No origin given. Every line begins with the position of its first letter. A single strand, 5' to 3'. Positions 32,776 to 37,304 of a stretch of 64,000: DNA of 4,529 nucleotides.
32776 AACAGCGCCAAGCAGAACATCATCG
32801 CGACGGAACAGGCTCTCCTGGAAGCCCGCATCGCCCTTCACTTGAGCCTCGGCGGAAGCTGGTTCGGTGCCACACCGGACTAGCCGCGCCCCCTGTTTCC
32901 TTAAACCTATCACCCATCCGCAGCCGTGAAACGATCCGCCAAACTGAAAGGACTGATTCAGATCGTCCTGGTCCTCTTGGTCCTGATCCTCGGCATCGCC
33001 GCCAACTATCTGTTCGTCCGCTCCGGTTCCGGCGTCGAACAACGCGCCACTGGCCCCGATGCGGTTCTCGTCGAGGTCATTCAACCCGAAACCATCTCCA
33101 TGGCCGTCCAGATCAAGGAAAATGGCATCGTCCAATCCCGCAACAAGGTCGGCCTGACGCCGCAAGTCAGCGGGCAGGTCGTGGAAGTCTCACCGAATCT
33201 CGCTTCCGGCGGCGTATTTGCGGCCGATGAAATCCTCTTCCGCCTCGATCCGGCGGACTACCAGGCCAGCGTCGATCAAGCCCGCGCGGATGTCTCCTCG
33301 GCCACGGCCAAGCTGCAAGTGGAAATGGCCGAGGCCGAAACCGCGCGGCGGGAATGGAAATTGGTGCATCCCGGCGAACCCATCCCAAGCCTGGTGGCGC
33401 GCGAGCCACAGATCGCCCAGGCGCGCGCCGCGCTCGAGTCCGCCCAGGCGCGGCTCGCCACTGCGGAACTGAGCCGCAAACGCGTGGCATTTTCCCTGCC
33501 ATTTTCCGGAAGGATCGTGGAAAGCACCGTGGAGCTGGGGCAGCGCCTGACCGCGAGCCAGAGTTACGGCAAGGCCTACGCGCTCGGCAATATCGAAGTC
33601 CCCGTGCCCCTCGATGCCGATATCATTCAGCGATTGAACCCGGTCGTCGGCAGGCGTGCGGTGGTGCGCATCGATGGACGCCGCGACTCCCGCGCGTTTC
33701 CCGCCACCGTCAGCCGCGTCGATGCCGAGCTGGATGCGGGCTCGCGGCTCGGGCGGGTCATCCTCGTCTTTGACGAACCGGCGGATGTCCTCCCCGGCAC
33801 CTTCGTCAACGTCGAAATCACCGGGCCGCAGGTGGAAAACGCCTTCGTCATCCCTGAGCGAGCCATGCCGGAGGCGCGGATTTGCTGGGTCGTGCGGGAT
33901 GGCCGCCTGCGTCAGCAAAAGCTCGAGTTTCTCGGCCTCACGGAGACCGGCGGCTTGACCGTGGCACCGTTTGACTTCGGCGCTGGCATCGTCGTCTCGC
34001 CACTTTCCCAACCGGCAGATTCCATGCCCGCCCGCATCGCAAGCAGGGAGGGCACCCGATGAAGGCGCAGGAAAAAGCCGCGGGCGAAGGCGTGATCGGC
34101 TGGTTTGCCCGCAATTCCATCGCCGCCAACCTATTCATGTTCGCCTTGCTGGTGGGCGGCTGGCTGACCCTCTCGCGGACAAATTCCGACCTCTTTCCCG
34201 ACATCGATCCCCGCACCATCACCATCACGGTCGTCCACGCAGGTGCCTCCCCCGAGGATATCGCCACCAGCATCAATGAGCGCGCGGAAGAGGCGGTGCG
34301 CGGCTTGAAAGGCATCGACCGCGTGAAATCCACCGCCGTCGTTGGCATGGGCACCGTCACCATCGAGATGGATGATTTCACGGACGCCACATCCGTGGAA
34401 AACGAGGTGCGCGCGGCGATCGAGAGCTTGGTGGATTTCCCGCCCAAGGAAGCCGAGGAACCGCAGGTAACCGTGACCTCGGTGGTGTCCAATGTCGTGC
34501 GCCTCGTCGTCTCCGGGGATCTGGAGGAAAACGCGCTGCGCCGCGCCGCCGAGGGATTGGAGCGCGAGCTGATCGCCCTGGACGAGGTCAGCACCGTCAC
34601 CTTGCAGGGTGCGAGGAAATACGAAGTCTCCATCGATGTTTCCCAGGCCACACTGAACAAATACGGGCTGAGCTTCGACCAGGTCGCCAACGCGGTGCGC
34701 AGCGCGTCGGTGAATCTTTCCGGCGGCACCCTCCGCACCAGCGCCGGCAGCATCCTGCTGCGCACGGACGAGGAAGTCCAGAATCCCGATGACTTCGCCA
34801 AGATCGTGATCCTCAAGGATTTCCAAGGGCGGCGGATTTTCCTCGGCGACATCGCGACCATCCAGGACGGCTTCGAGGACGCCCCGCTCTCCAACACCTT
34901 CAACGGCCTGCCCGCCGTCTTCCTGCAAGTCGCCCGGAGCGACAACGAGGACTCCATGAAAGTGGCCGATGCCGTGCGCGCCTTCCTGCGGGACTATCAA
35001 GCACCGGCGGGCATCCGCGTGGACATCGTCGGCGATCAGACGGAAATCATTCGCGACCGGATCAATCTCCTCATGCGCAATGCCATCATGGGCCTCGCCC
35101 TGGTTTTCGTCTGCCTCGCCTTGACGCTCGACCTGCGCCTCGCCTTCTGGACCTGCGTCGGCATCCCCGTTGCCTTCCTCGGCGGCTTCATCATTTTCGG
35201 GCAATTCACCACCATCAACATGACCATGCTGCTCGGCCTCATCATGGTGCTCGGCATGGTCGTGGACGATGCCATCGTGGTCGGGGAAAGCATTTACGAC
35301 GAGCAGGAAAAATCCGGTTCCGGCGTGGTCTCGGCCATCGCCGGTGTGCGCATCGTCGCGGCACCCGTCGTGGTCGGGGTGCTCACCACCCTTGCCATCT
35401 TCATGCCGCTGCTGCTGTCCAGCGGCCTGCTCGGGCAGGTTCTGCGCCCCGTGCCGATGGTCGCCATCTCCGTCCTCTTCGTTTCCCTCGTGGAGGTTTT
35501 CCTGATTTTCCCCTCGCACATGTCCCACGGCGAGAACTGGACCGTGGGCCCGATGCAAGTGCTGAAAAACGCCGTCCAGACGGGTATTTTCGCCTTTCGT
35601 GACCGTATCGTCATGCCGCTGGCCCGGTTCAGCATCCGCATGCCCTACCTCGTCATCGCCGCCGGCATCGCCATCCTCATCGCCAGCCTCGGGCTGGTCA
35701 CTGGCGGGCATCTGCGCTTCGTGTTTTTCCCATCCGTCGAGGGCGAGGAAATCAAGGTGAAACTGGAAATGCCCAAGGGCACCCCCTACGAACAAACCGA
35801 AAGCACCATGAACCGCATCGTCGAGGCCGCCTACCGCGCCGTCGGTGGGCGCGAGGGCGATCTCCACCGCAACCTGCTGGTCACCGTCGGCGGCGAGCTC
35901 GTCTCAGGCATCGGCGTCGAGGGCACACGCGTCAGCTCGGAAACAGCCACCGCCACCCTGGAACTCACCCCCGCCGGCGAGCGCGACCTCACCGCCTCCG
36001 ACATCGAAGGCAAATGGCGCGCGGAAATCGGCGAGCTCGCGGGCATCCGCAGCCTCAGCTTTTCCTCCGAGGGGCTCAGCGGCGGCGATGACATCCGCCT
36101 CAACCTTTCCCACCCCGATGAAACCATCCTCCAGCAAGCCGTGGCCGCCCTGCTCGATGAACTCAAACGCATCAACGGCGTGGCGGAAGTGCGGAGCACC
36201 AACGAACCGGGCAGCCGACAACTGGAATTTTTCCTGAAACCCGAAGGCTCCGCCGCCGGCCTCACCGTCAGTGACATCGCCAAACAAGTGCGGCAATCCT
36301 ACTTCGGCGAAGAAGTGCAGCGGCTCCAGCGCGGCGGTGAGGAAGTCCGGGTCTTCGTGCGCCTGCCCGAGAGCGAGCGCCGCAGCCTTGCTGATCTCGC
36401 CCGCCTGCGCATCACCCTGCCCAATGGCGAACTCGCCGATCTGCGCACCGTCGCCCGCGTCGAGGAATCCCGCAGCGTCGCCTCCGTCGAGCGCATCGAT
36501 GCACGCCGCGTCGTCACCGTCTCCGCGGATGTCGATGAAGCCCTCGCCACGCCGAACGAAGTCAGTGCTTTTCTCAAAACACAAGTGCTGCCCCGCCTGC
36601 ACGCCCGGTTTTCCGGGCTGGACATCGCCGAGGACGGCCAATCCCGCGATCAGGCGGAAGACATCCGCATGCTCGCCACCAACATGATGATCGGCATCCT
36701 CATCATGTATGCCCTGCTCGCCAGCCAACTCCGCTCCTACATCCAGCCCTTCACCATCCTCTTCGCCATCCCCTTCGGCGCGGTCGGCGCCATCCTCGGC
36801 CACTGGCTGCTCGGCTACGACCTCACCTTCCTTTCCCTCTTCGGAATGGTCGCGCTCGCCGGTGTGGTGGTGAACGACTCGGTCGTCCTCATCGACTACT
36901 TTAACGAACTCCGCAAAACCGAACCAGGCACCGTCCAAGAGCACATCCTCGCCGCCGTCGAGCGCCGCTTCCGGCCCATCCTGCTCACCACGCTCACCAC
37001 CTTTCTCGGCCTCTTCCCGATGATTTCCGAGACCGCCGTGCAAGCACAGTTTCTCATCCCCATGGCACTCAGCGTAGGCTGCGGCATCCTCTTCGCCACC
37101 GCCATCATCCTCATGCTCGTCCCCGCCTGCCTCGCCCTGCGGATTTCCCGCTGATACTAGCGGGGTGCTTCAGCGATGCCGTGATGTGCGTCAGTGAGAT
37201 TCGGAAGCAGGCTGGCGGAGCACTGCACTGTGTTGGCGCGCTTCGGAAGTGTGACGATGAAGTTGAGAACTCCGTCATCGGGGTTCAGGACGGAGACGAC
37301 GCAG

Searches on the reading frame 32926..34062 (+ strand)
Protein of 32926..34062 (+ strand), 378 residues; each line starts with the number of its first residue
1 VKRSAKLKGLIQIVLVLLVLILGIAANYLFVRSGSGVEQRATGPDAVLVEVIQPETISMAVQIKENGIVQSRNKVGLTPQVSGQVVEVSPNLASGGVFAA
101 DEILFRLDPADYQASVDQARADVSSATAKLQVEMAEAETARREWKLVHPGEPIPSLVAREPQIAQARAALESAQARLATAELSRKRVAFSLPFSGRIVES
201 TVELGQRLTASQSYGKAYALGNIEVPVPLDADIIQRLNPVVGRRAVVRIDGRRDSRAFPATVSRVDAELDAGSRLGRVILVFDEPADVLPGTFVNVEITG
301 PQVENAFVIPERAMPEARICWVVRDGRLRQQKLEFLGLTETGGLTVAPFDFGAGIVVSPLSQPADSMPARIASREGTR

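Call 23: search_protein_families(library=ncbifam, proteins=[window:32926-34062:+], max_evalue=0.001)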
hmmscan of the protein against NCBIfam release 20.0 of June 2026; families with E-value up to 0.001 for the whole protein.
window:32926-34062:+ (378 aa): 14 families
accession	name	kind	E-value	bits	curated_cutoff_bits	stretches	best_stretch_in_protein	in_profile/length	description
TIGR01730.1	RND_mfp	subfamily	3.3e-33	115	94.9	1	49-365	1-315/322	efflux RND transporter periplasmic adaptor subunit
TIGR00999.1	8a0102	subfamily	6.5e-18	64.8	319.3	1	101-334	7-241/271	CzcB/NccB family metal efflux transporter periplasmic adaptor subunit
NF045904.1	RND-peri-MexE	equivalog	4.8e-11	42.2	714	1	67-213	56-198/390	multidrug efflux RND transporter periplasmic adaptor subunit MexE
NF008589.1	PRK11556.1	equivalog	8.5e-11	41.4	391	1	63-325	73-340/392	MdtA/MuxA family multidrug efflux RND transporter periplasmic adaptor subunit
NF000272.2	OqxA_adapt_sub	exception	1.6e-10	40.5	835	1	25-213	19-202/391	multidrug efflux RND transporter periplasmic adaptor subunit OqxA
NF011604.1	PRK15030.1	equivalog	5e-10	38.9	765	1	52-238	43-221/397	multidrug efflux RND transporter periplasmic adaptor subunit AcrA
NF007785.0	PRK10476.1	equivalog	8.3e-10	38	376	1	72-133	46-105/347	multidrug transporter subunit MdtN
NF002939.0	PRK03598.1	equivalog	1.1e-09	37.9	393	1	158-213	176-231/332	secretion protein HlyD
TIGR00998.1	8a0101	subfamily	1.2e-09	37.6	390.8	1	72-137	40-103/334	EmrA/EmrK family multidrug efflux transporter periplasmic adaptor subunit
NF033138.2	RND-peri-MexC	equivalog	8.1e-08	31.8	625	1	33-207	22-192/375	MexC family multidrug efflux RND transporter periplasmic adaptor subunit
NF007850.1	PRK10559.1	equivalog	1.7e-07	30.6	400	1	74-188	40-142/303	p-hydroxybenzoic acid efflux pump subunit AaeA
NF007132.1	PRK09578.1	equivalog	2.9e-06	26.3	512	1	25-200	15-187/396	MexX/AxyX family multidrug efflux RND transporter periplasmic adaptor subunit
NF033834.1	RND_adapt_MexA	exception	5e-05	22.6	750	1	35-228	27-195/373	multidrug efflux RND transporter periplasmic adaptor subunit MexA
NF008606.0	PRK11578.1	equivalog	0.00028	20.1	342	0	66-216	53-213/371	macrolide transporter subunit MacA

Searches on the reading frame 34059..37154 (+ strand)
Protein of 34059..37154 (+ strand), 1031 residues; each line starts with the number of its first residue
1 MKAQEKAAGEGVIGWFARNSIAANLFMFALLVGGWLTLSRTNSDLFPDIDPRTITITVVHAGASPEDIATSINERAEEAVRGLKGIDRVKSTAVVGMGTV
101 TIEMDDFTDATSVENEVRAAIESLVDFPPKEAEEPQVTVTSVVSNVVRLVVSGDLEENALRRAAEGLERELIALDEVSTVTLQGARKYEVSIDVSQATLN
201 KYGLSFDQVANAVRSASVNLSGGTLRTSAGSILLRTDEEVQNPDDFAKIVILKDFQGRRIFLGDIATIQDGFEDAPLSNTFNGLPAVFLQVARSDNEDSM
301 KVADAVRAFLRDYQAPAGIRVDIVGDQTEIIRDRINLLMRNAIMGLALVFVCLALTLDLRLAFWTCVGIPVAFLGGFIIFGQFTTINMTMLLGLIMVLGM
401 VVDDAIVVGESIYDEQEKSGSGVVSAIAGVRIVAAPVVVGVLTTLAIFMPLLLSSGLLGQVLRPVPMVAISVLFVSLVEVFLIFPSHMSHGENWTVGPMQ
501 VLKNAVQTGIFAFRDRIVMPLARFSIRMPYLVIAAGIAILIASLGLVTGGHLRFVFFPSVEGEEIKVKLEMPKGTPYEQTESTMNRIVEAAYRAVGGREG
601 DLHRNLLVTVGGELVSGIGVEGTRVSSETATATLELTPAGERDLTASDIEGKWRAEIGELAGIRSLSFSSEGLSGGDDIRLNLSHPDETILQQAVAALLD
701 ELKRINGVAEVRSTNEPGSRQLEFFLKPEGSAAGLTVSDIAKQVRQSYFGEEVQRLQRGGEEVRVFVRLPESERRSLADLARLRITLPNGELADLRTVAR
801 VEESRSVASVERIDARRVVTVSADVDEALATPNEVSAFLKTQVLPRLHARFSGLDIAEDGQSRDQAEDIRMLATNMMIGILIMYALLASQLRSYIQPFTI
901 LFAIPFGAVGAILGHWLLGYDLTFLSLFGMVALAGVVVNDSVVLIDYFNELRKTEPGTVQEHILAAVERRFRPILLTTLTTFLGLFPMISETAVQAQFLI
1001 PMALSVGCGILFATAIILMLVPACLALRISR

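Call 23: search_protein_families(library=ncbifam, proteins=[window:34059-37154:+], max_evalue=0.001)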
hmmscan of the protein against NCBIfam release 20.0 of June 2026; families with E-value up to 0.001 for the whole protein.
window:34059-37154:+ (1031 aa): 13 families
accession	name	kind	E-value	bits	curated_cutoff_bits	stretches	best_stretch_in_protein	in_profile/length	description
NF033617.1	RND_permease_2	subfamily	4.9e-121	405.5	1250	1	15-1024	3-1003/1009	multidrug efflux RND transporter permease subunit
NF000282.2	RND_permease_1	subfamily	1.5e-86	291.3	1250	1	21-1024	9-1023/1029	multidrug efflux RND transporter permease subunit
TIGR00915.1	2A0602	subfamily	3.1e-80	270.3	940.35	1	17-1023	6-1023/1050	efflux RND transporter permease subunit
NF007798.0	PRK10503.1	equivalog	3.4e-75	253.4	1584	1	3-1023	3-1017/1040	MdtB/MuxB family multidrug efflux RND transporter permease subunit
TIGR00914.1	2A0601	subfamily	2.1e-69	234.4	701.45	2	685-1027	690-1034/1051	CusA/CzcA family heavy metal efflux RND transporter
NF007905.0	PRK10614.1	equivalog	9.5e-64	215.6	1774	2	16-478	7-476/1025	multidrug efflux RND transporter permease subunit MdtC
NF007133.0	PRK09579.1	equivalog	3.7e-53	180.4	1763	2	16-476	7-473/1017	multidrug efflux RND transporter permease subunit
NF007842.1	PRK10555.1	equivalog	1.6e-50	171.9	1854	1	19-1025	8-1023/1036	multidrug efflux RND transporter permease AcrD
NF000037.1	RND_perm_OqxB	exception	5.1e-45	153.7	2200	2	19-474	10-482/1050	multidrug efflux RND transporter permease subunit OqxB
NF007131.0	PRK09577.1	equivalog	6.6e-44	149.9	1768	1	23-1024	12-1018/1045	multidrug efflux RND transporter permease subunit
NF011706.2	PRK15127.1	equivalog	9.7e-41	139.6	2150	2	20-486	9-491/1049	multidrug efflux RND transporter permease subunit AcrB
TIGR00916.1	2A0604s01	subfamily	5.5e-10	39.3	148.6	2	872-1011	92-224/231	SecD/SecF family protein translocase subunit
TIGR00921.1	2A067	subfamily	1.7e-08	33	351.9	2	290-541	142-401/733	hydrophobe/amphiphile efflux-3 (HAE3) family transporter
